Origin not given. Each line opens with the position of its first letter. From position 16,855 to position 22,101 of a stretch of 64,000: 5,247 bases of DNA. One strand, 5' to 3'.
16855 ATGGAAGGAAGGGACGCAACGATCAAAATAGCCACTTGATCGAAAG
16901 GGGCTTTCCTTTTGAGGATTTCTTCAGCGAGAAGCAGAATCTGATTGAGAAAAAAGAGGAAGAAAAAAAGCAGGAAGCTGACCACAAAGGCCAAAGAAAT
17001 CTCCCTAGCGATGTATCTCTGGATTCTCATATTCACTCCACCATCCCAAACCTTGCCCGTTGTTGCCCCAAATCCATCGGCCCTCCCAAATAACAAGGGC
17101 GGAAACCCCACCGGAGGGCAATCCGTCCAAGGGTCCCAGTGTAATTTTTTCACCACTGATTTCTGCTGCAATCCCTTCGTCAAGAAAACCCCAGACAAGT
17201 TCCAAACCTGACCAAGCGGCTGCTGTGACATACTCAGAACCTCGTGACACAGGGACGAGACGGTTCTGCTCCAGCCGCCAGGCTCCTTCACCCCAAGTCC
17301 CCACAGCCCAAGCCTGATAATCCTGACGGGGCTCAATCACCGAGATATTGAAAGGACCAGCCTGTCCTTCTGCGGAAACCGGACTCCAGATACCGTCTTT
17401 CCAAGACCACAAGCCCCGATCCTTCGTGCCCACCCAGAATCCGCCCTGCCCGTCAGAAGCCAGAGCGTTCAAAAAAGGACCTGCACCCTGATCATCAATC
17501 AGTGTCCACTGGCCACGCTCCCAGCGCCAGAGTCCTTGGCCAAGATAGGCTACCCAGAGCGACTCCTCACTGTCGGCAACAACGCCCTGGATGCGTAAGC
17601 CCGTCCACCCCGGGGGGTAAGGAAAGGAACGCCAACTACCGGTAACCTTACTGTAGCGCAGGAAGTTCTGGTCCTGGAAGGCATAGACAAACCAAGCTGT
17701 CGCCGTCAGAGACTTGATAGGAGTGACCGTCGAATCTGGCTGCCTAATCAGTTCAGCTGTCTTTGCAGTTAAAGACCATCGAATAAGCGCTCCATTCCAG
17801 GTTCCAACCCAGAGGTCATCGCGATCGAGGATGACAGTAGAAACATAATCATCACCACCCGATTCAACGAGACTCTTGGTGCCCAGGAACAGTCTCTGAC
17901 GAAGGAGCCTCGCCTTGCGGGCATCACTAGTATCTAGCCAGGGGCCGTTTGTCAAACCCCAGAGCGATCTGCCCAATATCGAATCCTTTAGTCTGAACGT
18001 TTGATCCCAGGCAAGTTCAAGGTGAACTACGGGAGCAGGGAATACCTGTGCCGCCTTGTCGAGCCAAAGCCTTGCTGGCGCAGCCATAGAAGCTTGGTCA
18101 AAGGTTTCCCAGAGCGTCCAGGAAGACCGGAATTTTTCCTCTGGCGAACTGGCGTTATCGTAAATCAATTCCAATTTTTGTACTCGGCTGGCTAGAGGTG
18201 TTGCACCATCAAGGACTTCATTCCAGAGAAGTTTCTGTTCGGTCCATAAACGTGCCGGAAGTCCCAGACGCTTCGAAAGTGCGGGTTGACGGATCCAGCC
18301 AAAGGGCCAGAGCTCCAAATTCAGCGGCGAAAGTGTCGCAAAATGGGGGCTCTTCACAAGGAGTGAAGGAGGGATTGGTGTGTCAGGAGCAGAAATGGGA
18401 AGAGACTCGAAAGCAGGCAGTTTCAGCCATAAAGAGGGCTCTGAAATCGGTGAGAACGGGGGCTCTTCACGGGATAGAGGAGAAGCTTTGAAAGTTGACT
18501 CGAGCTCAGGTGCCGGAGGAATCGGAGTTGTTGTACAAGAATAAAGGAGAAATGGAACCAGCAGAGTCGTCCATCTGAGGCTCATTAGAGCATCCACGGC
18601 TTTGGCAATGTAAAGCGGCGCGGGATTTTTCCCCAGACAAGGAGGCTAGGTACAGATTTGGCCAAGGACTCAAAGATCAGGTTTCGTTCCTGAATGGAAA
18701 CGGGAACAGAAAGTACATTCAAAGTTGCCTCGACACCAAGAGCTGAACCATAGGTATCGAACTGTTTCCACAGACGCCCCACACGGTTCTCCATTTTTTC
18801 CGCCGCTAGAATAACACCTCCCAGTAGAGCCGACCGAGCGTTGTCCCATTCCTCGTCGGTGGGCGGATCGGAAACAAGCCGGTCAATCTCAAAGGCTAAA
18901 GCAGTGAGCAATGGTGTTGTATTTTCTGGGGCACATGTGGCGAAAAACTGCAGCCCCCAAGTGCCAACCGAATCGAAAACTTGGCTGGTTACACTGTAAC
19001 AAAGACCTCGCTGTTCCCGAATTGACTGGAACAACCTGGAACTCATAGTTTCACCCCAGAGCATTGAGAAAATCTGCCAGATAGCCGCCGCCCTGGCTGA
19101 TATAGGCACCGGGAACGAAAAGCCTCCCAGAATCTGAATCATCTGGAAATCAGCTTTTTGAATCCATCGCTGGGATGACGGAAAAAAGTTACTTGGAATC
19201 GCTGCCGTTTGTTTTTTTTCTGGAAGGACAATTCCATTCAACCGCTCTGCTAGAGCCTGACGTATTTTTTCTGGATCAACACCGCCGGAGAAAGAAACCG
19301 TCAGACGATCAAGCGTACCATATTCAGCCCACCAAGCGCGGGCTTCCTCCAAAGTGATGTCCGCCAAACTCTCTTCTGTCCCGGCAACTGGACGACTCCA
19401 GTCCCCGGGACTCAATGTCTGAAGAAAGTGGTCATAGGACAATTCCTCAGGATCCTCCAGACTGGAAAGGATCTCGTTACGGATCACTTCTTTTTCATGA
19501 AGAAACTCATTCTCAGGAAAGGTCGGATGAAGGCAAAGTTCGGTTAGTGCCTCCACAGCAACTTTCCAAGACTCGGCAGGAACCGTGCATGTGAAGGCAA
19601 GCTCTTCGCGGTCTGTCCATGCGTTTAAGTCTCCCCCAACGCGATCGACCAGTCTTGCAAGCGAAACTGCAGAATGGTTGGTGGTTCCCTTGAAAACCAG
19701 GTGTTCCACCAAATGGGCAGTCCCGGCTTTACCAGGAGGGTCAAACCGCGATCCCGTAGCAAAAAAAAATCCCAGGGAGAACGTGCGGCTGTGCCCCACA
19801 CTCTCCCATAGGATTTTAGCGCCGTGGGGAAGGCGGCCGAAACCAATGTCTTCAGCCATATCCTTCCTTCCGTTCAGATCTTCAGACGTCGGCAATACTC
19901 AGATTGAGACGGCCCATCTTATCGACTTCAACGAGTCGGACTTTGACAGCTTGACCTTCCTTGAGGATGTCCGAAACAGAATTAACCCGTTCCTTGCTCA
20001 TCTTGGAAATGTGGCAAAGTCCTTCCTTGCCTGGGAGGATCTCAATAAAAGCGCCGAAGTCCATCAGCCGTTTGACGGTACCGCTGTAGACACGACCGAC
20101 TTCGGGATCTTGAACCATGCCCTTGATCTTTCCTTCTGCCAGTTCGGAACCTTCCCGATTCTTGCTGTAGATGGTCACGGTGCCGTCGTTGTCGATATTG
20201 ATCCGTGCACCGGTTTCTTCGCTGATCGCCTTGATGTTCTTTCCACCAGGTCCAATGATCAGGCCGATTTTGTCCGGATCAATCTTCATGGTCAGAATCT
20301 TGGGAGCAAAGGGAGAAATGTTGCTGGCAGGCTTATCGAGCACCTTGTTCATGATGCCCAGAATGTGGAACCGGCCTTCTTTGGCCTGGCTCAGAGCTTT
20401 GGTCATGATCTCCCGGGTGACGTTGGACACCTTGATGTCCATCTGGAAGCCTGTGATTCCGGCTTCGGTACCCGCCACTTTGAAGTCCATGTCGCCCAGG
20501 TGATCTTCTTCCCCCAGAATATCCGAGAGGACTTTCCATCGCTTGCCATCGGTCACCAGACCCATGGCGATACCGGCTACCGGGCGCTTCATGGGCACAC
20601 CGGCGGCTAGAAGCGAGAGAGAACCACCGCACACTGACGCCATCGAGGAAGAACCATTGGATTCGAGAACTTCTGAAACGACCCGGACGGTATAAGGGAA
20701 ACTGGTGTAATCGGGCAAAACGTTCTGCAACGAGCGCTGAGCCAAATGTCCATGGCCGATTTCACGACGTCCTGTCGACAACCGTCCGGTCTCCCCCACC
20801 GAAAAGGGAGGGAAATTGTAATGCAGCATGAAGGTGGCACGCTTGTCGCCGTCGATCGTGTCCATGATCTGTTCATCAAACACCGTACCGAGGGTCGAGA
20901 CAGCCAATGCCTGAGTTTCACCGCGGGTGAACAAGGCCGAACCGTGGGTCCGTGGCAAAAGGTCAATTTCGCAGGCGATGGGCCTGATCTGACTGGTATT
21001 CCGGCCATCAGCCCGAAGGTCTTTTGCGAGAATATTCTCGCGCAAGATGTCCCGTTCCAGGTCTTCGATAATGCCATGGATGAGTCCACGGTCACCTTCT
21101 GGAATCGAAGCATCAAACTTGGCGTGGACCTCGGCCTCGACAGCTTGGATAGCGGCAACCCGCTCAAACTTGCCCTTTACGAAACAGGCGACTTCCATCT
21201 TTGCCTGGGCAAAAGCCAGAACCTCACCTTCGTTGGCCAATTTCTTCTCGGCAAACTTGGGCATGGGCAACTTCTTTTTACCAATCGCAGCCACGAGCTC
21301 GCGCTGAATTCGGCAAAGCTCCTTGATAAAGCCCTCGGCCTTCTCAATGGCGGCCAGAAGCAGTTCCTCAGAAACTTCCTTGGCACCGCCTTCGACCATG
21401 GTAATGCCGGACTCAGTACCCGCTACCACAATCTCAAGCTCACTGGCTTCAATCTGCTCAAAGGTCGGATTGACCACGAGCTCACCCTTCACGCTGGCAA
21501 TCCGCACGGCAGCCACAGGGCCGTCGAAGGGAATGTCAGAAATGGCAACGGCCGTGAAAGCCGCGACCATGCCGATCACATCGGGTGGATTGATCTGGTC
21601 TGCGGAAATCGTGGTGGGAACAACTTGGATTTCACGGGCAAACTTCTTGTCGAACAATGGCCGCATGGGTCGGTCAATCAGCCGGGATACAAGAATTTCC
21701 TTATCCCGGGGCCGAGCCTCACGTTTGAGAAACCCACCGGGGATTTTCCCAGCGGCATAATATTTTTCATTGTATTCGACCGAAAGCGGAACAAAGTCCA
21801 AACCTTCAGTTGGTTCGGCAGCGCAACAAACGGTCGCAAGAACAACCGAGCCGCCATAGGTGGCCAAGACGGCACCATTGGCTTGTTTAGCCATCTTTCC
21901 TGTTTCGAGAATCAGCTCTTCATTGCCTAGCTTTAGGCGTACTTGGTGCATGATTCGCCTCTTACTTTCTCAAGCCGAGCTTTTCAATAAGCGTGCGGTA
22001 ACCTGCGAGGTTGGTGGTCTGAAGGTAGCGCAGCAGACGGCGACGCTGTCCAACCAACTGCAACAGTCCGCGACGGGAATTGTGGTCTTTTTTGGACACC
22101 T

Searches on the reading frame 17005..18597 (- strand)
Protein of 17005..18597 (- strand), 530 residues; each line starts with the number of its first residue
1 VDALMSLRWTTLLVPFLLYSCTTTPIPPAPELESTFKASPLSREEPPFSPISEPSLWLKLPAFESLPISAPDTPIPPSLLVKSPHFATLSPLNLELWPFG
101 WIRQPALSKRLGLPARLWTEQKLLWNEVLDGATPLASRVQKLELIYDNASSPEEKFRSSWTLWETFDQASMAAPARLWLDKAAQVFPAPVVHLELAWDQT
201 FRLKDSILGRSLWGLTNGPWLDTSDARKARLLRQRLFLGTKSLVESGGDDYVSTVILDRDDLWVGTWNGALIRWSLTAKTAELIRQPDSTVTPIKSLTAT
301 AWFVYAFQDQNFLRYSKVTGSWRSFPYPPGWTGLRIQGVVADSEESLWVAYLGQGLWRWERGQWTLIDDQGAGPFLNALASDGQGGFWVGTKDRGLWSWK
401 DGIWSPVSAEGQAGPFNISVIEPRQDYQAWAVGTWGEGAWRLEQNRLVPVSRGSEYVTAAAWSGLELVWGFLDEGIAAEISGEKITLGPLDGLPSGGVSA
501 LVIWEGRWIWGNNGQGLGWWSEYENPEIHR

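Call 37: search_protein_families(library=pfam, proteins=[window:17005-18597:-])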
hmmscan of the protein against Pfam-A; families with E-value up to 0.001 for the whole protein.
window:17005-18597:- (530 aa): 1 family
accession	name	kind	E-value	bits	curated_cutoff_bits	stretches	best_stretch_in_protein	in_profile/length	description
PF07494.17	Reg_prop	-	6.8e-05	23.1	20.4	0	248-268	3-24/24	Two component regulator propeller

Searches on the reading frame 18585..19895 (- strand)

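Call 71: search_protein_families(library=pfam, proteins=[window:18585-19895:-], max_evalue=0.01)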
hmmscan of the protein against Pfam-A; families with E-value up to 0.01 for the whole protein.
window:18585-19895:- (436 aa): 3 families
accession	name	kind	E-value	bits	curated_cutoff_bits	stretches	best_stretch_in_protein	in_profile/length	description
PF00675.25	Peptidase_M16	-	4.2e-25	88.8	22.3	1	35-159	9-133/149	Insulinase (Peptidase family M16)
PF05193.26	Peptidase_M16_C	-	2.7e-21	76.7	23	1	179-357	1-181/181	Peptidase M16 inactive domain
PF22456.1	PqqF-like_C_4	-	0.0032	18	27.5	1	281-376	3-100/100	PQQ synthase PqqF-like, C-terminal lobe domain 4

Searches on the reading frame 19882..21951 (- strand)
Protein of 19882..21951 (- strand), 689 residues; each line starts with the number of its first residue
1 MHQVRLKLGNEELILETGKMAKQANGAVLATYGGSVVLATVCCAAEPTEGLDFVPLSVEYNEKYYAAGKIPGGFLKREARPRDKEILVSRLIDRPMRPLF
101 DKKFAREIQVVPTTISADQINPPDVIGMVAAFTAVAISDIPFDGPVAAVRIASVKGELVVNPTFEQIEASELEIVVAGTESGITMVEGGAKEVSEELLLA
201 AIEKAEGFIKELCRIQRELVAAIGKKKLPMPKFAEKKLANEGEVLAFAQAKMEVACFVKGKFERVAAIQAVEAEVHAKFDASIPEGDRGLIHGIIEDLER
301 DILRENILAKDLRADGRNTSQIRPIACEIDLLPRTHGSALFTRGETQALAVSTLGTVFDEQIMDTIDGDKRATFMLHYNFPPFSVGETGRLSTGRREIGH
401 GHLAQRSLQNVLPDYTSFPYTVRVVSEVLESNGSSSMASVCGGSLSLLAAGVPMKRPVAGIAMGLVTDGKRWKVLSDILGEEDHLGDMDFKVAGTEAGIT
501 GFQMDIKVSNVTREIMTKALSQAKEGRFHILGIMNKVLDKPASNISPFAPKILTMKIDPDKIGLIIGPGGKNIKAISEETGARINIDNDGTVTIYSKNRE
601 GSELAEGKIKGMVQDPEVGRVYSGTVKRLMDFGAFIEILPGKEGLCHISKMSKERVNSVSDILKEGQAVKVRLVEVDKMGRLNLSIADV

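Call 71: search_protein_families(library=pfam, proteins=[window:19882-21951:-], max_evalue=0.01)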
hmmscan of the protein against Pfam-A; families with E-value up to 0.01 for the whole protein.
window:19882-21951:- (689 aa): 9 families
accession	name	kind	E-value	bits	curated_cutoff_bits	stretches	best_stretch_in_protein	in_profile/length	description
PF01138.27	RNase_PH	-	8.9e-52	175.4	25.5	2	13-141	5-130/130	3' exoribonuclease family, domain 1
PF03725.20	RNase_PH_C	-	9.4e-22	77.2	20.8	2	144-205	1-64/67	3' exoribonuclease family, domain 2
PF00575.29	S1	-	1.4e-16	61.1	22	1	616-686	2-73/74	S1 RNA binding domain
PF00013.35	KH_1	-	2.7e-15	56.3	21.5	1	553-609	2-64/66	KH domain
PF03726.19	PNPase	-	2.4e-11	44.4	24.6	1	243-318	5-81/81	Polyribonucleotide nucleotidyltransferase, RNA binding domain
PF22675.2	KH-I_KHDC4-BBP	-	2.3e-06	27.8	30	1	562-600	8-46/76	KHDC4/BBP-like, KH-domain type I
PF23459.1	S1_RRP5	-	2.1e-05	25.5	27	1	619-681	4-66/72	RRP5 S1 domain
PF07650.23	KH_2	-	0.00062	20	22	1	555-596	29-70/78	KH domain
PF13083.13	KH_KhpA-B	-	0.0083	16.5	32.1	0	551-576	29-54/73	KhpA/KhpB, KH domain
